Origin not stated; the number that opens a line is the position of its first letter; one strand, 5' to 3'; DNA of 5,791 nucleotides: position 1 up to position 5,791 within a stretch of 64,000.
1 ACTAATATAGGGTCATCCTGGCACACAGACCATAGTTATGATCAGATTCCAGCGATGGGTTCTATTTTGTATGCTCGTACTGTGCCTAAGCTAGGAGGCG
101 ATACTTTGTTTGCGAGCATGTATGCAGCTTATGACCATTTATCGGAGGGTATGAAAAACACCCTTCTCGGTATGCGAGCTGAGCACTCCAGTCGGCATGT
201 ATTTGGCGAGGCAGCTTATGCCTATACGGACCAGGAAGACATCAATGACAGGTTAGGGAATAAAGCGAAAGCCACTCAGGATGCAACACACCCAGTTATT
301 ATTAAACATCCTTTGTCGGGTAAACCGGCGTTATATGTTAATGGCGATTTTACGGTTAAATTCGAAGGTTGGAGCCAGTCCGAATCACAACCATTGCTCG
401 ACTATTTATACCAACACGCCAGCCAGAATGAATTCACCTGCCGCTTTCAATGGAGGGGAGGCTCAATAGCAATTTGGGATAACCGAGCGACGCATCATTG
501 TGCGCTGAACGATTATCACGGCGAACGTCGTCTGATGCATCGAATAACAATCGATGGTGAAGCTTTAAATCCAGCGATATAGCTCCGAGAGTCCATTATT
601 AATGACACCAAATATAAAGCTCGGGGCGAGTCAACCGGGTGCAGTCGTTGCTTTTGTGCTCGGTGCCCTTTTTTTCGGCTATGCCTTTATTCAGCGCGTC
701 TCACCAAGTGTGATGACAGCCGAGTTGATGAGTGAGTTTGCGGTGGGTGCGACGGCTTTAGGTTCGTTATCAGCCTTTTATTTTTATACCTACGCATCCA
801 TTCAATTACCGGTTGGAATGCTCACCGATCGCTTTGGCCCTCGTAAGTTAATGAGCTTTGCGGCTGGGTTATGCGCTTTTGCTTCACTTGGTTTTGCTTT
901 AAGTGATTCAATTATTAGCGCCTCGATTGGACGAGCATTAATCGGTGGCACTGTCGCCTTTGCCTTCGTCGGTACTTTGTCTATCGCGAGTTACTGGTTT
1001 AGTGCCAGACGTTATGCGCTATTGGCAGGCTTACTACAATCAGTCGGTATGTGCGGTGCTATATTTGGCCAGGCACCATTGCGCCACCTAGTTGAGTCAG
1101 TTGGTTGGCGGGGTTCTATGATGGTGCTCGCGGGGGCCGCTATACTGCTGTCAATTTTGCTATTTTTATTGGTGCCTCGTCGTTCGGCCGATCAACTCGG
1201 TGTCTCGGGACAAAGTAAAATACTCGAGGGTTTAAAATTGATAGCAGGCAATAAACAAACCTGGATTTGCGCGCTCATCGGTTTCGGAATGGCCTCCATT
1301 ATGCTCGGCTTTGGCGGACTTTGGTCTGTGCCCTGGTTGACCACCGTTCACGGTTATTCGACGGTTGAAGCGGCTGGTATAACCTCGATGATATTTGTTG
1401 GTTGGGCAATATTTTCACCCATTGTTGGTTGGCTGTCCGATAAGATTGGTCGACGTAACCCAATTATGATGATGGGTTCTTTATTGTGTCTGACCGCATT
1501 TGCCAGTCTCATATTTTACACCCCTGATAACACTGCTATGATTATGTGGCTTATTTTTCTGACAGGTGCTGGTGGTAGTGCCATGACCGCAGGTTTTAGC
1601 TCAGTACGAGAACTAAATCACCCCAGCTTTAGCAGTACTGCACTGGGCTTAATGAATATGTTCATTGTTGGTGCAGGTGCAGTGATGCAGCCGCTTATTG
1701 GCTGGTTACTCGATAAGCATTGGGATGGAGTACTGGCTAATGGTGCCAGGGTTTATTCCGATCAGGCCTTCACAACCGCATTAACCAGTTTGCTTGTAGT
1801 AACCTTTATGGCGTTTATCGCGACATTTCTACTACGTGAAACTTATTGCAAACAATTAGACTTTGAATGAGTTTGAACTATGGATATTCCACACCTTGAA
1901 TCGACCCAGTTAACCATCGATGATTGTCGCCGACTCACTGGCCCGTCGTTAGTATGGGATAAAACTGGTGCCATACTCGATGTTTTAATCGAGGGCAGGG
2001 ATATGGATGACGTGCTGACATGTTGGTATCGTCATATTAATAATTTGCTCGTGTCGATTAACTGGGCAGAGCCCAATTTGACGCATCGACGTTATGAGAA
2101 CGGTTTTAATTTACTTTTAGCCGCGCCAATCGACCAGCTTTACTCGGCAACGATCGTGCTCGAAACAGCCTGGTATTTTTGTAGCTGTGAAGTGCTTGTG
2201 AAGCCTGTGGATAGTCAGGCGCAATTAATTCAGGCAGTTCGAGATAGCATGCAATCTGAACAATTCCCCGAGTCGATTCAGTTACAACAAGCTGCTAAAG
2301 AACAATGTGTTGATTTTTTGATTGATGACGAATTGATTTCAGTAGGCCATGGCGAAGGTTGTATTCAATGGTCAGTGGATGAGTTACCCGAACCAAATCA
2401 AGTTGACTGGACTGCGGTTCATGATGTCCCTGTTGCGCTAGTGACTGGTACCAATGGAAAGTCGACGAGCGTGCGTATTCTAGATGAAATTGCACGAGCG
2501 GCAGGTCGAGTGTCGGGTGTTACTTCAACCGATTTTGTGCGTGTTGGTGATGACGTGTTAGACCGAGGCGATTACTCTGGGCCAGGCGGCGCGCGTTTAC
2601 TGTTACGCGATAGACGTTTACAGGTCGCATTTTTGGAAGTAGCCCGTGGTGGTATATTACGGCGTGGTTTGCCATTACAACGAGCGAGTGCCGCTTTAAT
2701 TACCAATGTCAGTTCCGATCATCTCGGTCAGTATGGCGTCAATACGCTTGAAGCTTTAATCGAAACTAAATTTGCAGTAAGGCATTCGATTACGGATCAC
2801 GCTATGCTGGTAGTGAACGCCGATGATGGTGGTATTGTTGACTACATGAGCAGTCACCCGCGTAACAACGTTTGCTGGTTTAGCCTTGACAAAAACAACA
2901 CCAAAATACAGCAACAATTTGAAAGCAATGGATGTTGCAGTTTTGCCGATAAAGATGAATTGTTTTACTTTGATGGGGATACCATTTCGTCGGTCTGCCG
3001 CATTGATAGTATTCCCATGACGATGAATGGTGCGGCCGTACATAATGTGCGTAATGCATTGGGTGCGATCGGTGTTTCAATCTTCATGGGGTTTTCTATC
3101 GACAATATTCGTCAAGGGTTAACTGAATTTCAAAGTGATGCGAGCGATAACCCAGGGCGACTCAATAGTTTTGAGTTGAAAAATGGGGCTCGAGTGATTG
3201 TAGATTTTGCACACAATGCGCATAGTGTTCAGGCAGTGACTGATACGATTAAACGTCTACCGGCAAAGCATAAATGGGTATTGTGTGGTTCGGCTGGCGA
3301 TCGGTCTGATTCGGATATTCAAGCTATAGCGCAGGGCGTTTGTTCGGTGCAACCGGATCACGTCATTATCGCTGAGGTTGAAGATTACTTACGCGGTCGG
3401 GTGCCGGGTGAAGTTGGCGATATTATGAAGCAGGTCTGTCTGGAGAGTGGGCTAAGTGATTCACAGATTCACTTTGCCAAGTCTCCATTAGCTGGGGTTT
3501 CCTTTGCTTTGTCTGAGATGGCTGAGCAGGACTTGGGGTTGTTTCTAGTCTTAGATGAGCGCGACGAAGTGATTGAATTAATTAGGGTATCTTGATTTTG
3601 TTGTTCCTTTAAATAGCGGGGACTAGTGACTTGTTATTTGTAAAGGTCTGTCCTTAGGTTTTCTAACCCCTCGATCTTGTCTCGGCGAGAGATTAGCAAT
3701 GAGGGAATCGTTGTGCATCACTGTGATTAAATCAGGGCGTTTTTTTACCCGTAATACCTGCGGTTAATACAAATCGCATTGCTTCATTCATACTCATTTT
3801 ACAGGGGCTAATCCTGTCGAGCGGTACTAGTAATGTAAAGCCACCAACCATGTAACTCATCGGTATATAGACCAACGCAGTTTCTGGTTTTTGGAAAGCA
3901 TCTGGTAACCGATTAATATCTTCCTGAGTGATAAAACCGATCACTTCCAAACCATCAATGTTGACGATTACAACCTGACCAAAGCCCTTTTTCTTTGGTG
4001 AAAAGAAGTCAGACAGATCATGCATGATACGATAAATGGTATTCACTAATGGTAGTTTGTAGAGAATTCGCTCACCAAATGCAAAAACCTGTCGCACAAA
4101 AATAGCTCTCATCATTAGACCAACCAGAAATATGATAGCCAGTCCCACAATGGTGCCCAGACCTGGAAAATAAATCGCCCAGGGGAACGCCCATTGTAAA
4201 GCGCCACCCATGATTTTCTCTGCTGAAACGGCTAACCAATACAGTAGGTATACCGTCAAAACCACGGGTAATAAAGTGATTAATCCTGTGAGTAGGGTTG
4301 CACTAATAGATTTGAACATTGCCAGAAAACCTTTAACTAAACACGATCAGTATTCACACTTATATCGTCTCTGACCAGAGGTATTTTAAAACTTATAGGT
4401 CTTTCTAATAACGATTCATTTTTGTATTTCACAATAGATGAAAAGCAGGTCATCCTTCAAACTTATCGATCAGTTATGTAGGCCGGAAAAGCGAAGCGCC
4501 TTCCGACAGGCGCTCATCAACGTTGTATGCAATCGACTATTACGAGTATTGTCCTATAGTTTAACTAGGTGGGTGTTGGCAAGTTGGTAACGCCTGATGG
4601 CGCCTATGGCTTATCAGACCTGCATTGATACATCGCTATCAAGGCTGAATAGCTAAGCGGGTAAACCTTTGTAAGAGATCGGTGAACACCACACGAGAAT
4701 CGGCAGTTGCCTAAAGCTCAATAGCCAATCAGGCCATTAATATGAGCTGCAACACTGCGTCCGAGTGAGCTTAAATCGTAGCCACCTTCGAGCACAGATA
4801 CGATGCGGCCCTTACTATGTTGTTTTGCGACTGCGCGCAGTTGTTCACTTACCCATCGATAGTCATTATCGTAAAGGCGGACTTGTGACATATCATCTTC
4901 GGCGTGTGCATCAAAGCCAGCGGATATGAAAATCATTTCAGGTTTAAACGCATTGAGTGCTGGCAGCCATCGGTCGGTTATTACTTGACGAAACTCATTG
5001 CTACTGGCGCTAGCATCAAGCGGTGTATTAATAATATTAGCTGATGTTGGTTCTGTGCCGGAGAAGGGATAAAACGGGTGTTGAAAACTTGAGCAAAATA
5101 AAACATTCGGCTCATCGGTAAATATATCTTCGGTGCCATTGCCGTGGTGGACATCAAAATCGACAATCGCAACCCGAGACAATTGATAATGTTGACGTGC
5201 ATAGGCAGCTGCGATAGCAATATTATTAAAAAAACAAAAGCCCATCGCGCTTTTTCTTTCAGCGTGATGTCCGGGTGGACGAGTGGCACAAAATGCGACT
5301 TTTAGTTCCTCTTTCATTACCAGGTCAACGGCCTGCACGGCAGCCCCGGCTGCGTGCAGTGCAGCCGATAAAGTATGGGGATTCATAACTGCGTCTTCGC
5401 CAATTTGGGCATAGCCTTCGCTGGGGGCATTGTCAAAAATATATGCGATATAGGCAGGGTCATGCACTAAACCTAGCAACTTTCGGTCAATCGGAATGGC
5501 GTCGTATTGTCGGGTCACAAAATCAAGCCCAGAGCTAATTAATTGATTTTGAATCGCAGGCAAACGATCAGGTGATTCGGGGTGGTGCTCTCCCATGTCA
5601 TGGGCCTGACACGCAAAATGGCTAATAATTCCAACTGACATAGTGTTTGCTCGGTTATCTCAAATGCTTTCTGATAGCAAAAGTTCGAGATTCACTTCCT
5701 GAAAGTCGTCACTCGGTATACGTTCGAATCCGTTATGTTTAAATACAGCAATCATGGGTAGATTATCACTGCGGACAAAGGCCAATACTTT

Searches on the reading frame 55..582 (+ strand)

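Call 72: search_protein_families(library=pfam, proteins=[window:55-582:+], max_evalue=0.01)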
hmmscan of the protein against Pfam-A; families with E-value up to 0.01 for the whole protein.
window:55-582:+ (175 aa): 1 family
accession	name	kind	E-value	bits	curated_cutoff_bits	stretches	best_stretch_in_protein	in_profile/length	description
PF02668.22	TauD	-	3.1e-42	145.7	27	1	3-165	113-267/267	Taurine catabolism dioxygenase TauD, TfdA family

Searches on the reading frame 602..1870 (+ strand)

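Call 63: search_protein_families(library=pfam, proteins=[window:602-1870:+], max_evalue=0.00001)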
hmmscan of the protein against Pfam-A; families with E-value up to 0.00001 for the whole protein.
window:602-1870:+ (422 aa): 1 family
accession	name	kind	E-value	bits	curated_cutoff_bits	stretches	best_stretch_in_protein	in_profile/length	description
PF07690.21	MFS_1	-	1.5e-39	136.4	33.4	1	23-360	4-344/347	Major Facilitator Superfamily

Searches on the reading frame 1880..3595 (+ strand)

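Call 63: search_protein_families(library=pfam, proteins=[window:1880-3595:+], max_evalue=0.00001)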
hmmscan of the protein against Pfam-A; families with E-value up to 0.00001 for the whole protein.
window:1880-3595:+ (571 aa): 2 families
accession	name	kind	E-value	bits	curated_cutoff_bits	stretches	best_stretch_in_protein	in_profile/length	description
PF08245.18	Mur_ligase_M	-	2.8e-19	70.3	24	1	188-399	1-199/200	Mur ligase middle domain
PF02875.26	Mur_ligase_C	-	5.1e-11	43.9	28.4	1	426-554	1-122/127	Mur ligase, glutamate ligase domain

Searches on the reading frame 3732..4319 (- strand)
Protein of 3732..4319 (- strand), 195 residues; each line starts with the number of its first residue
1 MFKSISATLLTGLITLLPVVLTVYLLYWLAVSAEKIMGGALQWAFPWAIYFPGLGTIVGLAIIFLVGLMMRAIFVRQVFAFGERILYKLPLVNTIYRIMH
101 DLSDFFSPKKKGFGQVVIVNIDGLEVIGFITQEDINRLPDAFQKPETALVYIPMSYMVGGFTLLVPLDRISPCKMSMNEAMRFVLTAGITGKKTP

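Call 63: search_protein_families(library=pfam, proteins=[window:3732-4319:-], max_evalue=0.00001)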
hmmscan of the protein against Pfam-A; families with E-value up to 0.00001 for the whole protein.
window:3732-4319:- (195 aa): 1 family
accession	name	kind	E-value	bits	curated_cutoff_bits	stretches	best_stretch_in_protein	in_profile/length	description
PF04367.18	DUF502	-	2e-26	92.4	23.8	1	57-159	1-106/107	Protein of unknown function (DUF502)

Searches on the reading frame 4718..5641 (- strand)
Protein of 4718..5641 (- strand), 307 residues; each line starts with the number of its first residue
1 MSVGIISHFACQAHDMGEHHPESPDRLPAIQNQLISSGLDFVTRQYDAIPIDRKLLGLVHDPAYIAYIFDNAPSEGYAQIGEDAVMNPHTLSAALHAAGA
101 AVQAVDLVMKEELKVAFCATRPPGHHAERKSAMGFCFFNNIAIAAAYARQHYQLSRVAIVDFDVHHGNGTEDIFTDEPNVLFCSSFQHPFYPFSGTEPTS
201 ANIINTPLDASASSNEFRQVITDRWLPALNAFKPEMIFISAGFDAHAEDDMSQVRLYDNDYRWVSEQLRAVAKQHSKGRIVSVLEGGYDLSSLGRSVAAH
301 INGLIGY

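Call 63: search_protein_families(library=pfam, proteins=[window:4718-5641:-], max_evalue=0.00001)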
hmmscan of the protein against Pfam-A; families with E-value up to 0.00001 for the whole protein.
window:4718-5641:- (307 aa): 1 family
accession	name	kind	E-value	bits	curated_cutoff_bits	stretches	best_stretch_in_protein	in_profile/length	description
PF00850.24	Hist_deacetyl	-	4.9e-88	295.7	27.9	1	20-303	1-297/298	Histone deacetylase domain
